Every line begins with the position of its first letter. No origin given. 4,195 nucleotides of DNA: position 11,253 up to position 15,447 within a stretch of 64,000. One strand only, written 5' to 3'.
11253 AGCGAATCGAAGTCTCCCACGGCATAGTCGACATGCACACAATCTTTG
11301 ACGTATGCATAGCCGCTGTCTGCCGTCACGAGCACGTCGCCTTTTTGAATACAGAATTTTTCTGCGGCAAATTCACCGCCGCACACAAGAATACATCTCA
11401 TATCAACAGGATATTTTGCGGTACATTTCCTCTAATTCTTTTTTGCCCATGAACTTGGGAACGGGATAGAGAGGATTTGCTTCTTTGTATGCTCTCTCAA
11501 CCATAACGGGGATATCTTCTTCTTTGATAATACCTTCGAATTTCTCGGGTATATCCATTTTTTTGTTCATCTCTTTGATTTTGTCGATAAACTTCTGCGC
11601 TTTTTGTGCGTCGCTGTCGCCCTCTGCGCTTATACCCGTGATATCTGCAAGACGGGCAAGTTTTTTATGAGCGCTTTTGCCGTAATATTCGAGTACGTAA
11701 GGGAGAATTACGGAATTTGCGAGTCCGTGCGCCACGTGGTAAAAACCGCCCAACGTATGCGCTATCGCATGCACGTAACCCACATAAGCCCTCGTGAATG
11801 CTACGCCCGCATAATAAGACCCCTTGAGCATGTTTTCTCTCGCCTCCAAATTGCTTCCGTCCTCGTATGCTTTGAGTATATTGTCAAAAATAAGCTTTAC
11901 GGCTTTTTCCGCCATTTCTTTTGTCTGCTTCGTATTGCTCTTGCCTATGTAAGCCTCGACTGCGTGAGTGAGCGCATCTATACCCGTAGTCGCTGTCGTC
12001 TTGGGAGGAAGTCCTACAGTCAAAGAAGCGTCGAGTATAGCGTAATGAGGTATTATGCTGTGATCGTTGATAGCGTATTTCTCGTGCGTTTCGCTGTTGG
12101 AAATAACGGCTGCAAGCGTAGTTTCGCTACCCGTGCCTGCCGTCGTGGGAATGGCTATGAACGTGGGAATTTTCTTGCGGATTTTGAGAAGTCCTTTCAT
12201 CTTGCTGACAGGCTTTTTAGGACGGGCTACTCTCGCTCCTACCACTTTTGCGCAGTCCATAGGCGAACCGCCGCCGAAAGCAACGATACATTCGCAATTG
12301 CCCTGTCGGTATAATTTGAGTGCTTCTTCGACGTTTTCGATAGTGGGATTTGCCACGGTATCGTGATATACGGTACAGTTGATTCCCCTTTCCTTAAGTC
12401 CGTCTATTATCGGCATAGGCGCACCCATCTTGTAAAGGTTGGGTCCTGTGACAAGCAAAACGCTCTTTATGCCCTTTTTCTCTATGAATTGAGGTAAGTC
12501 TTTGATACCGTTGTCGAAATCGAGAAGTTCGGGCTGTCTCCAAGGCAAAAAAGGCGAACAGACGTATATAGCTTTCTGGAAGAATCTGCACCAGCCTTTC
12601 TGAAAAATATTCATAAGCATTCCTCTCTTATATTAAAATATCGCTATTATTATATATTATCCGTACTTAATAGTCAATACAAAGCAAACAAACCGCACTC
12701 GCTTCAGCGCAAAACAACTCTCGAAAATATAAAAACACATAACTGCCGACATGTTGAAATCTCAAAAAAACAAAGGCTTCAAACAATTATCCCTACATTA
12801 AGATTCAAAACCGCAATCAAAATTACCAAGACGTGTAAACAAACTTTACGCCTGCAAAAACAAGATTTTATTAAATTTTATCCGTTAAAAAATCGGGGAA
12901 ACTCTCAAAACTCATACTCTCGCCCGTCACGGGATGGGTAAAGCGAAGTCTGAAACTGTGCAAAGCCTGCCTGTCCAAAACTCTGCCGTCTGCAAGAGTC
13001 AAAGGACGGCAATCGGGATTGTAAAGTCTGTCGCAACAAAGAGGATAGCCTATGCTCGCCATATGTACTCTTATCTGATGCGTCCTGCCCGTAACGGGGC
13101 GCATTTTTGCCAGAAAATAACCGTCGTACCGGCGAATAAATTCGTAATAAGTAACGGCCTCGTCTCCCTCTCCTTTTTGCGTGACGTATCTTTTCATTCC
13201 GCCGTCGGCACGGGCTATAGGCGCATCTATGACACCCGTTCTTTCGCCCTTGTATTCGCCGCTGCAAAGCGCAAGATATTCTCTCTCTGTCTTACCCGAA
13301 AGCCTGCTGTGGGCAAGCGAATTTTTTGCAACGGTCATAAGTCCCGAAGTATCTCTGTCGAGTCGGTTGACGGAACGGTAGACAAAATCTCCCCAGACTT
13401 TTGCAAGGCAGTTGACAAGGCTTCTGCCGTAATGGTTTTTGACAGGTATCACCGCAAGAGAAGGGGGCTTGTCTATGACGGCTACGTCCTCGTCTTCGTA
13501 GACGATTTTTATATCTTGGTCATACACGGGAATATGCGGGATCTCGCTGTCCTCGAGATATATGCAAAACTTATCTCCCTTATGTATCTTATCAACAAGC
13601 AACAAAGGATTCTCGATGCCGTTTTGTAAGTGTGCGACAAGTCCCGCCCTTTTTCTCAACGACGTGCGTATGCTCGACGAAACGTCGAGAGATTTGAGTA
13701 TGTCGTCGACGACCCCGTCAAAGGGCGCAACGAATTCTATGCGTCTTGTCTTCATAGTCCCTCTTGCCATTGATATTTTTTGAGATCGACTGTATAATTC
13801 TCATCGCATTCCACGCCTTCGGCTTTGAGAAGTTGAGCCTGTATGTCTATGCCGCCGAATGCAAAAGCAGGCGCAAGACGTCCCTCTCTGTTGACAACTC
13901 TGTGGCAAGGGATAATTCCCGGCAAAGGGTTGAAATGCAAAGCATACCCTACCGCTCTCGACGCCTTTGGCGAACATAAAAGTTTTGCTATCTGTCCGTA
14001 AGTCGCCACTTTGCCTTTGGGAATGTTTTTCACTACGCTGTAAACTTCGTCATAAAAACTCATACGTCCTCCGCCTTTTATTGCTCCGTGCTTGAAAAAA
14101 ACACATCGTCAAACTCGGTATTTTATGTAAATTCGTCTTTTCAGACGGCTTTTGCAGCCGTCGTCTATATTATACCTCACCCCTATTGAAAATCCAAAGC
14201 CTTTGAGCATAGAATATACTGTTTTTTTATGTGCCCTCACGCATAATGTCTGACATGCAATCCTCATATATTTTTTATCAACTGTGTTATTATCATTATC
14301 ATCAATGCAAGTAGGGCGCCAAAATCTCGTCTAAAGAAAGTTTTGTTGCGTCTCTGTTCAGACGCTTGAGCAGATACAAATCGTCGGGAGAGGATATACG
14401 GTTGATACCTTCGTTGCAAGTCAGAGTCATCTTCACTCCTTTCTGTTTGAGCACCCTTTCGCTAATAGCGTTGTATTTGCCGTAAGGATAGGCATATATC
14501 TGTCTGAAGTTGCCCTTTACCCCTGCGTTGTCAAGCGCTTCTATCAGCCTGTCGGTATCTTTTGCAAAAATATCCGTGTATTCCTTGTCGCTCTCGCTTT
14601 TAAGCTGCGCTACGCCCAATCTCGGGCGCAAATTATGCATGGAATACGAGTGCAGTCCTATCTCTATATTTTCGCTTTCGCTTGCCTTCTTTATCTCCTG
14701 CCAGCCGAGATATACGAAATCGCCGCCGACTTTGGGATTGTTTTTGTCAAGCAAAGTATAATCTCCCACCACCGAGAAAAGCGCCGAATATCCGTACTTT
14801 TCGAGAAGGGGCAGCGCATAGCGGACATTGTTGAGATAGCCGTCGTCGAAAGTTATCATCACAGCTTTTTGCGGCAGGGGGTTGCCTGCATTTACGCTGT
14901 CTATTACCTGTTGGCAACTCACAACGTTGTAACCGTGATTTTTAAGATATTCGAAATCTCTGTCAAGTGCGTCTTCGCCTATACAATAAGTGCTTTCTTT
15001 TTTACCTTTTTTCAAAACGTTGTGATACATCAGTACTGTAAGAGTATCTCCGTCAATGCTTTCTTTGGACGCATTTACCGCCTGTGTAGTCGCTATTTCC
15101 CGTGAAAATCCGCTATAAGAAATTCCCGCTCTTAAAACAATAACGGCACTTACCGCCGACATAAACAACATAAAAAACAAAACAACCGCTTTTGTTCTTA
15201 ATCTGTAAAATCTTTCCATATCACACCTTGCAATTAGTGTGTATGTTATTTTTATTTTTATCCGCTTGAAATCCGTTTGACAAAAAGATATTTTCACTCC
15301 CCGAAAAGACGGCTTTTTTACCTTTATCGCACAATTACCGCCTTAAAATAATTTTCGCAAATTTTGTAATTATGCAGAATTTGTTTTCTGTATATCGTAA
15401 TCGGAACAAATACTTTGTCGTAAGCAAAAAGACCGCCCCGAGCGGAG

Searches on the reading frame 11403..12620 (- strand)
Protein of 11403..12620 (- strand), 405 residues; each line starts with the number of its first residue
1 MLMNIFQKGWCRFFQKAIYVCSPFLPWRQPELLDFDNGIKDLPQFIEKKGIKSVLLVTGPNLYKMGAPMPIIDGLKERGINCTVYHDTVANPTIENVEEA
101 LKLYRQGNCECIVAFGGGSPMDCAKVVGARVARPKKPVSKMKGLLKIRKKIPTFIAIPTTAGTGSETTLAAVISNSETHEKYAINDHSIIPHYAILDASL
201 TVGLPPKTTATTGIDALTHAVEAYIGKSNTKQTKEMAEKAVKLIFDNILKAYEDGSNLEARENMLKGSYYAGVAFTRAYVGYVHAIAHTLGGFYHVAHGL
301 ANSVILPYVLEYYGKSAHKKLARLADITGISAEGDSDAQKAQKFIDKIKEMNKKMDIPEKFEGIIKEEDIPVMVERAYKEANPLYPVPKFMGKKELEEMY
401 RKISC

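Call 39: search_protein_families(library=pfam, proteins=[window:11403-12620:-], max_evalue=0.00001)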
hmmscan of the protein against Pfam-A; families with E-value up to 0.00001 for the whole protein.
window:11403-12620:- (405 aa): 3 families
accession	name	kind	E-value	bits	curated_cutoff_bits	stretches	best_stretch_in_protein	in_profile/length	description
PF25137.1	ADH_Fe_C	-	4.1e-54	183.7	27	1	209-402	1-192/194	Fe-containing alcohol dehydrogenase family, C-terminal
PF00465.25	Fe-ADH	-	4.8e-47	160.1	31.3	1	38-197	10-167/168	Iron-containing alcohol dehydrogenase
PF13685.12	Fe-ADH_2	-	1.1e-12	48.6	28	1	37-133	5-99/149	Iron-containing alcohol dehydrogenase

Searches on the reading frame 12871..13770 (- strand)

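Call 39: search_protein_families(library=pfam, proteins=[window:12871-13770:-], max_evalue=0.00001)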
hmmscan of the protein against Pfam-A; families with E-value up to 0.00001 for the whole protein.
window:12871-13770:- (299 aa): 1 family
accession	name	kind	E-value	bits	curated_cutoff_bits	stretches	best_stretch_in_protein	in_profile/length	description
PF00849.27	PseudoU_synth_2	-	4.7e-23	82.5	26.8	1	95-239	1-152/152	RNA pseudouridylate synthase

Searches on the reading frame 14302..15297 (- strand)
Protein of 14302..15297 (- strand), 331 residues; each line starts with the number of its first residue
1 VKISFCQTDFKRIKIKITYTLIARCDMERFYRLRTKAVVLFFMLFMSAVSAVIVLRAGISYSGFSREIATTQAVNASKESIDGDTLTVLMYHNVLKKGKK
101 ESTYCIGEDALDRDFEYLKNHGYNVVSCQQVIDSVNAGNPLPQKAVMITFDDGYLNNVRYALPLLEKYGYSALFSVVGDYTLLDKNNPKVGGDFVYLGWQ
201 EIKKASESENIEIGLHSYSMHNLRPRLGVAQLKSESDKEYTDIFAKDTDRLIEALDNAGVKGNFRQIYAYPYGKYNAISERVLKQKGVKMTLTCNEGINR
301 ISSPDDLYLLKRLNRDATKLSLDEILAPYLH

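Call 39: search_protein_families(library=pfam, proteins=[window:14302-15297:-], max_evalue=0.00001)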
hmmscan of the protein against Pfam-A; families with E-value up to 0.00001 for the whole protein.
window:14302-15297:- (331 aa): 1 family
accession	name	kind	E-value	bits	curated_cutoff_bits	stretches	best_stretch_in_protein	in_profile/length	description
PF01522.26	Polysacc_deac_1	-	5.3e-19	68.8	23.1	1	140-290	3-123/124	Polysaccharide deacetylase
